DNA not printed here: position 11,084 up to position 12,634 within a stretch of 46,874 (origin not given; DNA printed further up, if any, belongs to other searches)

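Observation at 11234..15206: Truncated, probably ATPase-dead GroEL-like chaperonin next to a ClpP-like protease in a block of unknown genes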

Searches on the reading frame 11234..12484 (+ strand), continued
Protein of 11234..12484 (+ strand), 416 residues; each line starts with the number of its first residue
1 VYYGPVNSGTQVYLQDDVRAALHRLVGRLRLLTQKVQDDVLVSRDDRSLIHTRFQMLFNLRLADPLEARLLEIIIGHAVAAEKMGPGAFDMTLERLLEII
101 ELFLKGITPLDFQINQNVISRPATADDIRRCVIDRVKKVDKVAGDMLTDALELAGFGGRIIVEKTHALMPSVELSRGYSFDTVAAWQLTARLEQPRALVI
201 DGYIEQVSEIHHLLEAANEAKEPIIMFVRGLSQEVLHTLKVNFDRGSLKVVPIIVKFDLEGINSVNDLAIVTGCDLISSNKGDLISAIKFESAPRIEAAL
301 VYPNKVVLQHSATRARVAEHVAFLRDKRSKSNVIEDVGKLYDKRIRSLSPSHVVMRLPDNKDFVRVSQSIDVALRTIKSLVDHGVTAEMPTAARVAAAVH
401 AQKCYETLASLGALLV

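Call 34: search_protein_families(library=ncbifam, proteins=[window:11234-12484:+], max_evalue=0.01)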
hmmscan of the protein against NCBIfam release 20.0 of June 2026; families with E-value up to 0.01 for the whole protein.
window:11234-12484:+ (416 aa): 8 families
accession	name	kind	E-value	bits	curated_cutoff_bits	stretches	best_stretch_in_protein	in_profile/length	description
NF009487.0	PRK12849.1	subfamily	1.8e-16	59.5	352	1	138-387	152-412/543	chaperonin GroEL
NF009489.0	PRK12851.1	subfamily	7.7e-16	57.5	464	1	138-393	153-419/541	chaperonin GroEL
NF000592.1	PRK00013.1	subfamily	1.4e-15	56.8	397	1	139-390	152-414/524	chaperonin GroEL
NF009488.0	PRK12850.1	subfamily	3.9e-15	55.3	475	1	139-392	154-418/544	chaperonin GroEL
TIGR02348.1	GroEL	equivalog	9.6e-15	54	582.1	1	139-387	152-411/526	chaperonin GroEL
NF038369.1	GroEL3_Chlamy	exception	1.7e-10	40.2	600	1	142-308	150-323/506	variant chaperonin GroEL3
NF010704.0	PRK14104.1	subfamily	5.2e-10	38.2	1041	1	138-385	153-411/546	chaperonin GroEL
NF038370.1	GroEL2_Chlamy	exception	3.9e-06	25.7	600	1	216-360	239-383/533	variant chaperonin GroEL2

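Call 39: search_solved_structures(query=A1, max_evalue=0.001, show_alignments=3)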
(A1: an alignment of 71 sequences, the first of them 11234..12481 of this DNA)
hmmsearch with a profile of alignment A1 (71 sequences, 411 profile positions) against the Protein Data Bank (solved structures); distinct sequences matched with E-value up to 0.001: 64 (the best 60 are shown).
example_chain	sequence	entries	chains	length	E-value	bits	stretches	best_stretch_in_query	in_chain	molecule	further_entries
9rwr_A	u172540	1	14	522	6.6e-21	77.8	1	106-378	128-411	Ancestral Fibrobacteres-Chlorobi-Bacteroidetes Group Chaperonin (AFCB)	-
5da8_A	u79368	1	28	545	6.1e-19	71.3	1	112-379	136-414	60 kDa chaperonin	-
4v4o_A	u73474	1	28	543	2.3e-18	69.4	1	119-379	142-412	cpn60(GroEL)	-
5cdi_A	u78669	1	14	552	2.9e-18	69.1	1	101-409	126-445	Chaperonin 60B1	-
8wuw_A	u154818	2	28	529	2.2e-17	66.1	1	105-379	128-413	Chaperonin GroEL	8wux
8wu4_A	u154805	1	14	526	4.3e-17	65.2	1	107-378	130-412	Chaperonin GroEL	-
8wuc_A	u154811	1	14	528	4.4e-17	65.2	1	107-378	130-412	Chaperonin GroEL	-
1iok_A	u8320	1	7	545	4.9e-17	65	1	115-379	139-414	CHAPERONIN 60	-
4v43_A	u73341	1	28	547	6.9e-17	64.5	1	108-380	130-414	GROEL PROTEIN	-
4aaq_A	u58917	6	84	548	7.2e-17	64.5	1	108-380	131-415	60 KDA CHAPERONIN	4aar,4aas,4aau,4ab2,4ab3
3wvl_A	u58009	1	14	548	1.3e-16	63.7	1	107-380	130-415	60 kDa chaperonin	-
1pcq_A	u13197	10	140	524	1.3e-16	63.6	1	107-380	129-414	groEL protein | 60 KDA CHAPERONIN | Chaperonin GroEL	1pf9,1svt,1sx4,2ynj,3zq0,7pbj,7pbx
4hel_A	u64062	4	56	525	1.3e-16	63.6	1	107-380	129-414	60 kDa chaperonin 4 | Chaperonin GroEL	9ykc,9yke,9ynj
3c9v_A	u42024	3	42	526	1.3e-16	63.6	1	107-380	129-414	60 kDa chaperonin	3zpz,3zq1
2yey_A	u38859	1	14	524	1.4e-16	63.6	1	107-383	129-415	60 KDA CHAPERONIN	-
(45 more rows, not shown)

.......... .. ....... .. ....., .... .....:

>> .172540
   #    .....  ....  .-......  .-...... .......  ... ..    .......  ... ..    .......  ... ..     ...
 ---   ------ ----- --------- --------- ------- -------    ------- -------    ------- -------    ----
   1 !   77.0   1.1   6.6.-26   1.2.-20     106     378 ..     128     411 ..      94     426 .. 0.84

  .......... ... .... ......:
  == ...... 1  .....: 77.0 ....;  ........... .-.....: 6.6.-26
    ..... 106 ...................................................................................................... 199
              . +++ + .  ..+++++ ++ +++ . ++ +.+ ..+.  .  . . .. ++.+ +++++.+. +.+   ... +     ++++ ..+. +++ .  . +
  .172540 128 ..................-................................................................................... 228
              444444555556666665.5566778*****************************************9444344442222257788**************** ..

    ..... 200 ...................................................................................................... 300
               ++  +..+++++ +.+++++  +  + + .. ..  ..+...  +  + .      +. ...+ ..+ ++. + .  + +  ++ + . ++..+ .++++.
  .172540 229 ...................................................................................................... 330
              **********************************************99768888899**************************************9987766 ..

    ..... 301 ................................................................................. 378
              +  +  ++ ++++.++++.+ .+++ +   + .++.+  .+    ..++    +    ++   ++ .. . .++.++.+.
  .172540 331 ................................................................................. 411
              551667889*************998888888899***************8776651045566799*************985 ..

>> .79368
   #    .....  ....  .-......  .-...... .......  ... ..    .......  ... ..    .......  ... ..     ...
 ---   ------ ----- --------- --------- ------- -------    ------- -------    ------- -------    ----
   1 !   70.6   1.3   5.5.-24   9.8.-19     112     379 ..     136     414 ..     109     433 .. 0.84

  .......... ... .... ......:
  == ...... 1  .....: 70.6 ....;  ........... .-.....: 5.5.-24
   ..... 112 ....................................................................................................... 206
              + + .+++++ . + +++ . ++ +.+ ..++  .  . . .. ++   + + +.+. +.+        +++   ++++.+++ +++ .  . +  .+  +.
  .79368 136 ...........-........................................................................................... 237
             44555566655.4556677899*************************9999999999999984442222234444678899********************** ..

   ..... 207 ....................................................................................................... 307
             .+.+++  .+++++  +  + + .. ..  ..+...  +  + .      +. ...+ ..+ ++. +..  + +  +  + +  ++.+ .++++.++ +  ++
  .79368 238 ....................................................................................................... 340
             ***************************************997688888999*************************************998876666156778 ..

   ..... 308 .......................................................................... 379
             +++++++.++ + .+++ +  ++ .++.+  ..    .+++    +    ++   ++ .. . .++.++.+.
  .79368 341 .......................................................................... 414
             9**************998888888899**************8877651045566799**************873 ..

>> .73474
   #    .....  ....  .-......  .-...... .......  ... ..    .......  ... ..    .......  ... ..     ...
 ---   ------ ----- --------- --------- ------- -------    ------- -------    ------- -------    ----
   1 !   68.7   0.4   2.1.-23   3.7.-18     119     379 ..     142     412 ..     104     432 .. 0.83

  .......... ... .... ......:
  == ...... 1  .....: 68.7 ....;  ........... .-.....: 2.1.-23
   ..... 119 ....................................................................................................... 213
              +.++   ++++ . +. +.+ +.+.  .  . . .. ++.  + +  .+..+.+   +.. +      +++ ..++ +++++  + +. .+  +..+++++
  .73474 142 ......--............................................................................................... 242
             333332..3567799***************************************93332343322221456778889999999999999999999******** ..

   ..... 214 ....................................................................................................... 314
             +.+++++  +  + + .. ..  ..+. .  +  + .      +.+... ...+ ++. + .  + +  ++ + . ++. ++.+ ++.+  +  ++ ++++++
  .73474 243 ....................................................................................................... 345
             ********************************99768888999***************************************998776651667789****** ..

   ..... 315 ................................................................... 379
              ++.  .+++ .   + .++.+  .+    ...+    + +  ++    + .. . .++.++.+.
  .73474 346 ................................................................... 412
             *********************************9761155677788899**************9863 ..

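Call 41: find_related_loci(query=A1, collection=viral_contigs, flank=10000)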
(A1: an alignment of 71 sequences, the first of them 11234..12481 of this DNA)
Query A1 (416 aa) in viral_contigs; peptide patterns used: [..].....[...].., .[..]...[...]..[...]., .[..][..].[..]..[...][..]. (x = any residue, [..] = any of these).
95 stretches matched a pattern; 61 encode a relative of the query (tblastn E <= 1e-3); 60 distinct loci.
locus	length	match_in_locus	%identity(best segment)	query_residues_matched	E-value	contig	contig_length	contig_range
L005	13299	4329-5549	51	11-415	6e-137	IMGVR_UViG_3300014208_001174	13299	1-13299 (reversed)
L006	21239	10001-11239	51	2-416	2e-136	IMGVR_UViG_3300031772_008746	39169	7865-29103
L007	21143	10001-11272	52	6-415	5e-128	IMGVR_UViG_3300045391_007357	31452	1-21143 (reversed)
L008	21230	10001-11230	47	6-415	5e-125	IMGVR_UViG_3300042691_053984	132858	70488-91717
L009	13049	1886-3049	53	20-415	1e-117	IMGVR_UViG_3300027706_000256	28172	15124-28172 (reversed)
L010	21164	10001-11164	53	20-415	1e-117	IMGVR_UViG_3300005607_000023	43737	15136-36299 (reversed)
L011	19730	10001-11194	49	11-415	3e-116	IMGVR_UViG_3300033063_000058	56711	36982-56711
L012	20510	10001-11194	46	11-415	7e-114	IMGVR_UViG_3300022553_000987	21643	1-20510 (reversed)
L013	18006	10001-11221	45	8-415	2e-111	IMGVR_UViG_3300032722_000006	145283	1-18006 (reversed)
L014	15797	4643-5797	50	28-415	6e-111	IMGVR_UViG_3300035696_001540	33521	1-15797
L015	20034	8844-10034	47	12-415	3e-107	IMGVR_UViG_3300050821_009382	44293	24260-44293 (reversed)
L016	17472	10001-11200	44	17-415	8e-104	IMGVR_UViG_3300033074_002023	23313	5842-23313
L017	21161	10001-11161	45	11-413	2e-102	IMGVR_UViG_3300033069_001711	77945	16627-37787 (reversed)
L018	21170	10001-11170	42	17-415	4e-99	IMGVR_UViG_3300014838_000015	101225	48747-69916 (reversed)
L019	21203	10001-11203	45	8-416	2e-98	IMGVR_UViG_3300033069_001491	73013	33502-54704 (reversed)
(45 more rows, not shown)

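Call 47: get_annotated_region(hit=H3, flank=1500)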
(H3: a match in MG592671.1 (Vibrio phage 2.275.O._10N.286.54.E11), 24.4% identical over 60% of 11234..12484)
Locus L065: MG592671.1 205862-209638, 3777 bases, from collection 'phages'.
description: Vibrio phage 2.275.O._10N.286.54.E11, partial genome.
organism: Vibrio phage 2.275.O._10N.286.54.E11 (NCBI taxid 1881285)
taxonomy: Viruses; Duplodnaviria; Heunggongvirae; Uroviricota; Caudoviricetes
host: Vibrio cyclitrophicus; source: iron chloride precipitation of 0.2um-filtered seawater, resuspended in oxalate solution; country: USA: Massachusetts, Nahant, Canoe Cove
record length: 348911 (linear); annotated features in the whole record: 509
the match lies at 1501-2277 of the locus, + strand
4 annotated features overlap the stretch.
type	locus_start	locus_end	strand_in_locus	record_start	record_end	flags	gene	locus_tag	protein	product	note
CDS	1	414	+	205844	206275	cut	-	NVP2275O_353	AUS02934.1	NUDIX domain protein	NVP2275O_353; aclame_best_match:protein:vir:98288; tara_best_match:OM-RGC.v1.025505598; ...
CDS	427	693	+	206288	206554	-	-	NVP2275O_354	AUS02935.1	TMhelix containing protein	NVP2275O_354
CDS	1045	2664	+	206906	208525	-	-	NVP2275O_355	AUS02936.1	HSP60 family chaperonin GroEL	NVP2275O_355; aclame_best_match:protein:proph:171961; tara_best_match:OM-RGC.v1.001275812; InterPro:IPR018370; ...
CDS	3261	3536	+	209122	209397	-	-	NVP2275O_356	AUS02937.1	hypothetical protein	NVP2275O_356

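Call 48: get_annotated_region(hit=H2, flank=1500)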
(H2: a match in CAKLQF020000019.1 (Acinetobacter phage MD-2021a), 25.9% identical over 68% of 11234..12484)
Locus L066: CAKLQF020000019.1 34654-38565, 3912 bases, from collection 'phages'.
description: Acinetobacter phage MD-2021a strain 5899STDY8049186 genome assembly, contig: ERS3583562SCcontig000019, whole genome shotgun sequence.
organism: Acinetobacter phage MD-2021a (NCBI taxid 2899278)
taxonomy: Viruses; Duplodnaviria; Heunggongvirae; Uroviricota; Caudoviricetes
host: -; source: not known; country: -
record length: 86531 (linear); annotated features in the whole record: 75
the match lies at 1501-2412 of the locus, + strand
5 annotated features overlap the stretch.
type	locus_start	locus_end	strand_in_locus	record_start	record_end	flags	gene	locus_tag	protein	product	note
CDS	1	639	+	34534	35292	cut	-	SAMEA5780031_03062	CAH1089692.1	Uncharacterized protein conserved in bacteria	-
CDS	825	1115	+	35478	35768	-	groS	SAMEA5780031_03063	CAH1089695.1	10 kDa chaperonin (Protein Cpn10) (groES protein)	-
CDS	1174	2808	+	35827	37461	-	groL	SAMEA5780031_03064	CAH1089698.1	chaperonin Cpn60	-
CDS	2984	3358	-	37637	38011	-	dgkA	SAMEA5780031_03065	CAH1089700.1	diacylglycerol kinase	-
CDS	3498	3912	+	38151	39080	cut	ytnP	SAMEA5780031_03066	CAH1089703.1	hydroxyacylglutathione hydrolase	-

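Call 54: find_related_loci(query=A1, collection=genome_contigs, flank=6000)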
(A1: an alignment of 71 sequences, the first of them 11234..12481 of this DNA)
Query A1 (416 aa) in genome_contigs; peptide patterns used: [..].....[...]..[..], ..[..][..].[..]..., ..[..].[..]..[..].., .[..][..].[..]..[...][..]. (x = any residue, [..] = any of these).
164 stretches matched a pattern, but none encodes a relative of the query by tblastn (E <= 1e-3).

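Call 58: fold_search(model_id=the predicted structure, library=viral)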
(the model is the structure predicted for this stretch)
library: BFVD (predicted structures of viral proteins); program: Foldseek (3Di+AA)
matches with E <= 10: 319; with E <= 0.001: 10
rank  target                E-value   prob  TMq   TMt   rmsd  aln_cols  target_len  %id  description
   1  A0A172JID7            2.1e-23  1.00  0.59  0.45   9.3       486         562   12  Chaperonin GroEL [Bacillus phage AR9]
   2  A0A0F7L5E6            5.3e-23  1.00  0.62  0.53   6.9       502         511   14  Chaperonin GroEL [uncultured marine virus]
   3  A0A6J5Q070            5.5e-22  1.00  0.51  0.40  10.2       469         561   12  GroL Chaperonin GroEL (HSP60 family) [uncultured Caudovirales phage]
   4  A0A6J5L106            4.1e-21  1.00  0.57  0.44   9.4       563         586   13  GroL Chaperonin GroEL (HSP60 family) [uncultured Caudovirales phage]
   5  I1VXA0                1.5e-20  1.00  0.71  0.58   6.2       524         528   12  (no name in the UniProt tables at hand)
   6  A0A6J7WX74            1.5e-19  1.00  0.58  0.46   9.3       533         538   13  GroL Chaperonin GroEL (HSP60 family) [uncultured Caudovirales phage]
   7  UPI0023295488         3.7e-19  1.00  0.65  0.55   7.1       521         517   11  (no name look-up for this kind of identifier)
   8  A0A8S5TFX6            1.1e-17  1.00  0.52  0.39   9.7       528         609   14  Heat shock protein 60 [Myoviridae sp. ctIty1]
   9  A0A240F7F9            9.3e-10  1.00  0.34  0.32  17.6       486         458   14  Thermosome (Fragment) [uncultured virus]
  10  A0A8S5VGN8            1.3e-09  1.00  0.54  0.33  11.2       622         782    8  T-complex protein 1 subunit theta [Myoviridae sp. ctkfK18]
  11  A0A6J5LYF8            2.2e-02  0.35  0.16  0.22  20.4       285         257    9  Uncharacterized protein [uncultured Caudovirales phage]
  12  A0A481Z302            2.7e-02  0.15  0.12  0.18  24.1       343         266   13  DNA-directed RNA polymerase subunit 5 [Mimivirus LCMiAC02]
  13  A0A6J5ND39            4.7e-02  0.25  0.16  0.10  21.7       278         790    8  Glycosyltransferase, DXD sugar-binding motif [uncultured Caudovirales phage]
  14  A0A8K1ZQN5            5.3e-02  0.09  0.13  0.13  27.8       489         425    9  (no name in the UniProt tables at hand)
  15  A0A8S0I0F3            5.9e-02  0.25  0.17  0.25  21.1       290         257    7  (no name in the UniProt tables at hand)
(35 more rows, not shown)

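Call 80: search_protein_families(library=pfam, alignment_id=A1, max_evalue=0.01)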
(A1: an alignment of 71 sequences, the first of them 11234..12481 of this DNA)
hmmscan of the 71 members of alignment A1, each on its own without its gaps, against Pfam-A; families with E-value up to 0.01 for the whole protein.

A. member 1, window:11234-12481:+ (416 aa): 0 families

B. families by the number of members that match (of 71 scanned): 4 families
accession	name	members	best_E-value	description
PF00118.29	Cpn60_TCP1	4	3.5e-05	TCP-1/cpn60 chaperonin family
PF18680.6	SPECT1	1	0.0022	Plasmodium host cell traversal SPECT1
PF01628.27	HrcA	1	0.0023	HrcA protein C terminal domain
PF06200.19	tify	1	0.0058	tify domain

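Call 90: search_protein_families(library=padloc, proteins=[window:11234-12484:+], max_evalue=0.01)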
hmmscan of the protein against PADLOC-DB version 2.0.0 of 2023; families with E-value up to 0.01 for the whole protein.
window:11234-12484:+ (416 aa): 0 families

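Call 94: get_annotated_region(hit=H4, flank=2500)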
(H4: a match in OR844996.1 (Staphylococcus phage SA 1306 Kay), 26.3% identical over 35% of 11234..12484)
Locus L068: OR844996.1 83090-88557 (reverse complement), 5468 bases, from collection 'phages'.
description: UNVERIFIED_ORG: Staphylococcus phage SA 1306 Kay clone NODE_9_length_121673_cov_22.917867 genomic sequence.
organism: Staphylococcus phage SA 1306 Kay (NCBI taxid 3113843)
taxonomy: Viruses
host: Staphylococcus aureus; source: wastewater; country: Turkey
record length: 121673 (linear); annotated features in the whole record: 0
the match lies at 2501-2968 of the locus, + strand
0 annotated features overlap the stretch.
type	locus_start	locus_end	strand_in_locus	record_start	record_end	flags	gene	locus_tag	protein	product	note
